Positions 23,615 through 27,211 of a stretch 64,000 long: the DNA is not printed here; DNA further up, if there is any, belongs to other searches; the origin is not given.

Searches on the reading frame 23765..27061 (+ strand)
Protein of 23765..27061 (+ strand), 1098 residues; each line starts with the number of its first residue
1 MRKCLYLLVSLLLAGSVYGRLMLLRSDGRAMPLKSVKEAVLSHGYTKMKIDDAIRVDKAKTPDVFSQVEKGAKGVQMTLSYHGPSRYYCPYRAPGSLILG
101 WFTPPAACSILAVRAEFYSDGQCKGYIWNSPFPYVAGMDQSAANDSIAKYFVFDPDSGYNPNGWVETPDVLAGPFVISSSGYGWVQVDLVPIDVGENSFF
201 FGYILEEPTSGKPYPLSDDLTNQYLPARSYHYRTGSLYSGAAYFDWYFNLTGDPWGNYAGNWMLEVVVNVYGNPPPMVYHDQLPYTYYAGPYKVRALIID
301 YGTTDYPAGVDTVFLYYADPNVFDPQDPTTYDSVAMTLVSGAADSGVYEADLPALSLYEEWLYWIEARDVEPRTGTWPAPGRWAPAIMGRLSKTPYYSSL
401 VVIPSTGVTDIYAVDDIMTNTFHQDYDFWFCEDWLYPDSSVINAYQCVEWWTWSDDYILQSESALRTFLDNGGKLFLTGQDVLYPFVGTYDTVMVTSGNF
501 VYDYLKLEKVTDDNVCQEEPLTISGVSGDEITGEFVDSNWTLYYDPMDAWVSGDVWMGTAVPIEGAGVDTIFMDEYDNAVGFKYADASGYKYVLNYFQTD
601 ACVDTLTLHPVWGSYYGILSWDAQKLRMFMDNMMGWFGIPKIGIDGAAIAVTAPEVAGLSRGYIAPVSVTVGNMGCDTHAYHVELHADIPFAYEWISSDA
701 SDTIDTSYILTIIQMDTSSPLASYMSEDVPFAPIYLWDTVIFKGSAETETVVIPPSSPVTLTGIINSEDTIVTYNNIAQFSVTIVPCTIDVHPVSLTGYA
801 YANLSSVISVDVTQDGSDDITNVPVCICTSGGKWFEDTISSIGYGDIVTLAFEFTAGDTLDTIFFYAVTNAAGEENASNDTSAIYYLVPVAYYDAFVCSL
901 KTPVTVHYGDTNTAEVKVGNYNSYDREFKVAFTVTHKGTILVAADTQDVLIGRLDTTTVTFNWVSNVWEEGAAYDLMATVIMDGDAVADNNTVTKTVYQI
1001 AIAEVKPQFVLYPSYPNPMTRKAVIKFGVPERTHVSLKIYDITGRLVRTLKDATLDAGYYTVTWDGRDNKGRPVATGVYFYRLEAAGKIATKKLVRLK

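Call 76: search_protein_families(library=pfam, proteins=[window:23765-27061:+], max_evalue=0.00001)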
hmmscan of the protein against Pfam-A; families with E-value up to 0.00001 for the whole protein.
window:23765-27061:+ (1098 aa): 2 families
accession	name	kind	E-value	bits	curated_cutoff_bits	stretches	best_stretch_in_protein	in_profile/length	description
PF13860.13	FlgD_ig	-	3.1e-11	43.5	27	1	1034-1086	24-76/79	FlgD Ig-like domain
PF18962.6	Por_Secre_tail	-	1.2e-06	29.1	27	1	1015-1095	2-74/75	Secretion system C-terminal sorting domain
